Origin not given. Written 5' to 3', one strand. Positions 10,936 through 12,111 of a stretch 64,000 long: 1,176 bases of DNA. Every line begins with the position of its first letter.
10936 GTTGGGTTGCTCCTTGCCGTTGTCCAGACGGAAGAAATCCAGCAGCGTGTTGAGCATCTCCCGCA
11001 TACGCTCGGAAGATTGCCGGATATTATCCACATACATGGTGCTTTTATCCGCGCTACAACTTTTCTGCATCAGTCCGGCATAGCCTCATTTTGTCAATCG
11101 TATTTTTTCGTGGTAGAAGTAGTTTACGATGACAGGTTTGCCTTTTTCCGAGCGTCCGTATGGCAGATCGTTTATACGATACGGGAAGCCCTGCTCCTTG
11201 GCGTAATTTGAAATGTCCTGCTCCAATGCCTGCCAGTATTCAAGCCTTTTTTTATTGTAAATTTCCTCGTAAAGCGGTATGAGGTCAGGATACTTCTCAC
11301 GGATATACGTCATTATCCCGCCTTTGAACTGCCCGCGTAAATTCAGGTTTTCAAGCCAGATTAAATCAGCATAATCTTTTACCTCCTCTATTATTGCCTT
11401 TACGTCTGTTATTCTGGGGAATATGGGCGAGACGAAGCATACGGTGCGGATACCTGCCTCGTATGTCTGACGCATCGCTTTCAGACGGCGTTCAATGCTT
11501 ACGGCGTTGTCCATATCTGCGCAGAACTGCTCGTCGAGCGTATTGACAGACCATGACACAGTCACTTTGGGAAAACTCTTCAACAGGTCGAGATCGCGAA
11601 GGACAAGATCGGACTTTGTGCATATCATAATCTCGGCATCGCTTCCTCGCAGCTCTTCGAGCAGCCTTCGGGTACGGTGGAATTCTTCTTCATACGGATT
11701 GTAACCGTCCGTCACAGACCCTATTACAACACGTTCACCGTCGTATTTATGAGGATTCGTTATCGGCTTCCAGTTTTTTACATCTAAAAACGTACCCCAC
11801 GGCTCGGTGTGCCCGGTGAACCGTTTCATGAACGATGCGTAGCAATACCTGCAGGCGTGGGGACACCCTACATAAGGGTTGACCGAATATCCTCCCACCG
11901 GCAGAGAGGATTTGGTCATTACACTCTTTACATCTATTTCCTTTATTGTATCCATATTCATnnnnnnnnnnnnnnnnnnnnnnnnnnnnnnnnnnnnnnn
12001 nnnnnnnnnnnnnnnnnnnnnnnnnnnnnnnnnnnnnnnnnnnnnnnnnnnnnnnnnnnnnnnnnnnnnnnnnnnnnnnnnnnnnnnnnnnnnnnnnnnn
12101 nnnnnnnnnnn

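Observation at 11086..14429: Translationally coupled MBL-hydrolase / Gp37-like CxxxCxxC protein / SPL-like radical SAM operon with divergent AraC regulator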

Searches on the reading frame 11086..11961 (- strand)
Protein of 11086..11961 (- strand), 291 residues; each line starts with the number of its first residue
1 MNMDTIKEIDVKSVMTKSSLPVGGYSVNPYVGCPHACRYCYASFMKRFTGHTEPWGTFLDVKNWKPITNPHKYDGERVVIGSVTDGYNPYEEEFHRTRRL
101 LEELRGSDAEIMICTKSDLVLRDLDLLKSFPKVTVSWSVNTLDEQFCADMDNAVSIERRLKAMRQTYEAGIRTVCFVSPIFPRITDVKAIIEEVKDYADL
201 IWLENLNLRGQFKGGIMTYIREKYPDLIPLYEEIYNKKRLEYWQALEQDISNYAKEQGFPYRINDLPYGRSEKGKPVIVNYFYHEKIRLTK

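Call 3: search_protein_families(library=pfam, proteins=[window:11086-11961:-], max_evalue=0.01)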
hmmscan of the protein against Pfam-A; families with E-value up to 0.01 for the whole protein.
window:11086-11961:- (291 aa): 1 family
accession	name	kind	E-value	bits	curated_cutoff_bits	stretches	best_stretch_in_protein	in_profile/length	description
PF04055.27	Radical_SAM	-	2e-17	64.3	29.5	1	27-186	1-156/166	Radical SAM superfamily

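Call 4: search_protein_families(library=ncbifam, proteins=[window:11086-11961:-], max_evalue=0.01)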
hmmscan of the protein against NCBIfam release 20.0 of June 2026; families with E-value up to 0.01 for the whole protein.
window:11086-11961:- (291 aa): 4 families
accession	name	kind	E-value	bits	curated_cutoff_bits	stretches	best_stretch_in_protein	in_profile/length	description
TIGR04470.1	rSAM_mob_pairB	equivalog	1.4e-182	605.5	410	1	6-290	1-285/285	radical SAM mobile pair protein B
NF033668.1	rSAM_PA0069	hypoth_equivalog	5.2e-37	127.7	360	1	10-196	42-243/348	PA0069 family radical SAM protein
NF038135.1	rSAM_Rv2578c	equivalog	1e-29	103.6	430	1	7-258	41-315/317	Rv2578c family radical SAM protein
NF038136.1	rSAM_Rv_intein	exception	5.1e-24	85.1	700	2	72-255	374-569/574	intein-containing Rv2578c family radical SAM protein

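Call 5: search_protein_families(library=padloc, proteins=[window:11086-11961:-], max_evalue=0.01)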
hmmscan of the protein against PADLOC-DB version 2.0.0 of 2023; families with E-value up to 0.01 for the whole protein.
window:11086-11961:- (291 aa): 0 families

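Call 23: search_solved_structures(query=window:11086-11961:-, max_evalue=1, show_alignments=2)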
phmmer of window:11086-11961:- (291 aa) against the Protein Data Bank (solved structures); distinct sequences matched with E-value up to 1: 4.
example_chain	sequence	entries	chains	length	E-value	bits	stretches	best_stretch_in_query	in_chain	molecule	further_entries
4lzi_A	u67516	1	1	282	0.012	18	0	193-222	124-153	Multicystatin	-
9k2z_A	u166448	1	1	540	0.5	12.6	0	79-107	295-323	HfmIscB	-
8hgv_A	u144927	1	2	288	0.7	12.2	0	186-229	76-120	Monoethylhexylphthalate hydrolase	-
8hgw_A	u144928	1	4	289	0.71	12.2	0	186-229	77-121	Monoalkyl phthalate hydrolase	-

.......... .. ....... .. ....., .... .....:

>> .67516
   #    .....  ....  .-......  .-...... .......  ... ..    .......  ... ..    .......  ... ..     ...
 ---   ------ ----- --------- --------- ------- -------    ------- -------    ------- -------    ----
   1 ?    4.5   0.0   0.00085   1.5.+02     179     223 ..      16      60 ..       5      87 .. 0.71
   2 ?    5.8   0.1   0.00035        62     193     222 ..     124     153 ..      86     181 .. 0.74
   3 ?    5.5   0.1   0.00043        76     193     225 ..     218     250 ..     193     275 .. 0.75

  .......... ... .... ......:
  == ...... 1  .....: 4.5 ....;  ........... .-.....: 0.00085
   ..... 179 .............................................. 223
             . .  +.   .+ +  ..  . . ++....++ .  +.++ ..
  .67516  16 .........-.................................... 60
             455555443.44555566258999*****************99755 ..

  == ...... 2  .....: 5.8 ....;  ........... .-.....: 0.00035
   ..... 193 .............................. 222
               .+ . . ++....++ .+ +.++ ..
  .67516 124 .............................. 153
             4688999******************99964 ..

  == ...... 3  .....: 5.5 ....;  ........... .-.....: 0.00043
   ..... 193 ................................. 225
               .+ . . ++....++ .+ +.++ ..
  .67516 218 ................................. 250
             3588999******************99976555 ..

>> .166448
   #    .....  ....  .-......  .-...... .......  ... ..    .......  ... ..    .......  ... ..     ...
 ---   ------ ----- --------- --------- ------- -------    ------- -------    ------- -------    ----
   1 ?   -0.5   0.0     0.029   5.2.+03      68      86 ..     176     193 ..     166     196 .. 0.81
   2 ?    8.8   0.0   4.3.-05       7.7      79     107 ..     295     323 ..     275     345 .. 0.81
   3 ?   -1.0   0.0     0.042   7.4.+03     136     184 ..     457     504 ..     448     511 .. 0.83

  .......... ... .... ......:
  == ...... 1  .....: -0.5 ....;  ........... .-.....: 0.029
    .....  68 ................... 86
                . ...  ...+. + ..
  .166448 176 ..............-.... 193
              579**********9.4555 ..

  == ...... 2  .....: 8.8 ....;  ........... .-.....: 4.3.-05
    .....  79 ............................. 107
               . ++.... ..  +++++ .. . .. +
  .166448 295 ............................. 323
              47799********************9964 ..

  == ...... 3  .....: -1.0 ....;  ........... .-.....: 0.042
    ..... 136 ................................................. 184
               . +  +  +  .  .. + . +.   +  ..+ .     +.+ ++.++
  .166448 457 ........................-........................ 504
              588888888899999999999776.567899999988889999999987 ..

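Call 36: search_dna_similar(query=window:11086-11961:-, collection=phages, mode=protein, max_rows=15, max_evalue=0.001)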
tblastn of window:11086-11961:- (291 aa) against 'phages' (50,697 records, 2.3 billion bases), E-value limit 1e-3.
Records with a match: 11; places in all: 11; records where one place covers at least 80% of the query: 3.
Best place of each record, by identity: 90-95% 1; 60-80% 1; <60% 9.
By first word of the organism name: Bacteriophage 6; Acidianus 2; Bicaudavirus 2; Dulem 1.
By host as written in the record: - 7; Acidianus convivator AA9 1; Acidianus convivator 1; Sulfolobus solfataricus 1; Varecia variegata 1.
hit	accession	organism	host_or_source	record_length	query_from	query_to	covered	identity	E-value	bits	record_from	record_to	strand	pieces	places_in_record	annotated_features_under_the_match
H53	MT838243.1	Bacteriophage sp.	human fecal samples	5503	1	291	100%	90.7%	7e-175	533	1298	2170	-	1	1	record has no annotation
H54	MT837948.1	Bacteriophage sp.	human fecal samples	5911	22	288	92%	68.9%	5e-124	394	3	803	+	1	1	record has no annotation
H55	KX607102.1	Acidianus two-tailed phage variant 1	Acidianus convivator AA9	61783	24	243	76%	29.3%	3e-17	87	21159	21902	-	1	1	radical SAM family protein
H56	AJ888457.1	Bicaudavirus pozzuoliense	-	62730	24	243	76%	29.3%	3e-17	87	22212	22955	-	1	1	hypothetical protein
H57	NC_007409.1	Bicaudavirus pozzuoliense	Acidianus convivator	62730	24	243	76%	29.3%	3e-17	87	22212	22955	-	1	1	radical SAM protein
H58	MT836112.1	Bacteriophage sp.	human fecal samples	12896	9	257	86%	25.5%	1e-5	52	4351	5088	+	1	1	record has no annotation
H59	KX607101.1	Acidianus two-tailed virus 2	Sulfolobus solfataricus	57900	24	210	64%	30.4%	6e-16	84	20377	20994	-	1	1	radical SAM protein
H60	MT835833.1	Bacteriophage sp.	human fecal samples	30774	3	194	66%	24.9%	2e-9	64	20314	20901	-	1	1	record has no annotation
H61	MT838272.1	Bacteriophage sp.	human fecal samples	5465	26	188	56%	29.2%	2e-10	67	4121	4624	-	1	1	record has no annotation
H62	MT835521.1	Bacteriophage sp.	human fecal samples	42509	32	190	55%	27.1%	7e-8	59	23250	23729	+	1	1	record has no annotation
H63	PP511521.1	Dulem virus 36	Varecia variegata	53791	26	181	54%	25.6%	1e-4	49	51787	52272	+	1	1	PA0069 family radical SAM protein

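Call 42: find_homologous_proteins(query=window:11086-11961:-, max_evalue=0.00001)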
Query window:11086-11961:- (291 aa): 7999 proteins with E <= 0.00001 among 8000 candidates; the best 120 are listed.
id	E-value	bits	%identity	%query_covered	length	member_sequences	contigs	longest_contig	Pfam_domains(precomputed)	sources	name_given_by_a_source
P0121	3.6e-279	941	100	100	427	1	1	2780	PF04055.28,PF13021.13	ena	-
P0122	1.7e-199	679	100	100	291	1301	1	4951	PF04055.28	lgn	-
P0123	4.5e-199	678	100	100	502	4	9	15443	PF07505.18,PF04055.28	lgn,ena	-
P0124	1.4e-180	617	92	98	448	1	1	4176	PF07505.18,PF04055.28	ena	-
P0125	2.5e-179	613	68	100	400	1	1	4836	PF07505.18,PF04055.28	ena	-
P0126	7.1e-179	611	89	100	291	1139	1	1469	PF04055.28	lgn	-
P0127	4.8e-178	609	89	99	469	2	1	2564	PF07505.18,PF04055.28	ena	-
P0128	1.6e-176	604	88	99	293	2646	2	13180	PF04055.28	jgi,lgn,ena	jgi:radical SAM mobile pair protein B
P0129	1.8e-175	600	100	89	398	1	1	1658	PF04055.28,PF20741.4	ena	-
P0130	1.8e-173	594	87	99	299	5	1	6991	PF04055.28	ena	-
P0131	3.0e-173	593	88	100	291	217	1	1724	PF04055.28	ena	-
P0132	3.7e-173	593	100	88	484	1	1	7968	PF04055.28,PF01554.24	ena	-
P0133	3.8e-173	593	86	100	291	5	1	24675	PF04055.28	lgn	-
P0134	1.2e-171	588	85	100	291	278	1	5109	PF04055.28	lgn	-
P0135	2.4e-171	587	85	100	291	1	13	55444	PF04055.28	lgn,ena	-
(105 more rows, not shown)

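Call 53: predict_structure(alignment_id=A2)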
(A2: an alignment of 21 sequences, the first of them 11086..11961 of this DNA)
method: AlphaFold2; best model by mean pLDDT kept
length: 291 residues; sequences in the alignment: 21
mean_pLDDT: 71.1   pTM: 0.75
mean pLDDT of the five models: 71.1, 69.2, 68.2, 66.1, 64.8
residues with pLDDT >= 90: 61; 70-90: 116; 50-70: 57; < 50: 57
segments of 3 or more residues with pLDDT < 50: 1-34, 36-40, 83-89, 208-211, 285-291
pLDDT, mean of each block of 10 residues (from residue 1): 28 30 42 44 54 61 66 76 45 71 84 79 90 87 76 74 95 86 82 97 67 66 84 77 87 97 81 93 48 30
secondary structure, 60 per line:
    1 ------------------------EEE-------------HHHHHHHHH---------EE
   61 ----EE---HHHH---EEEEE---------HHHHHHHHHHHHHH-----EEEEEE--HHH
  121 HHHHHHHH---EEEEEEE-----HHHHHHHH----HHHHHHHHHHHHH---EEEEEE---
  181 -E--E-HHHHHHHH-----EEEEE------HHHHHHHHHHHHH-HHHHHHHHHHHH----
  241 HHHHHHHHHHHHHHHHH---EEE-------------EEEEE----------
elements in order: E25-27 H41-49 H70-73 E77-81 H91-104 E110-115 H118-128 E132-138 H144-151 H156-168 E172-177 H187-194 E200-204 H211-223 H225-236 H241-257 E261-263 E277-281

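Call 70: search_protein_families(library=phrogs, proteins=[window:11086-11961:-], max_evalue=0.00001)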
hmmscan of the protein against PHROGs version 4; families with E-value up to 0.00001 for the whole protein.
window:11086-11961:- (291 aa): 1 family
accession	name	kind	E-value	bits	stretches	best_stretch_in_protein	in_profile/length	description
phrog_13321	-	unknown function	1.2e-86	291.6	1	6-282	23-307/307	-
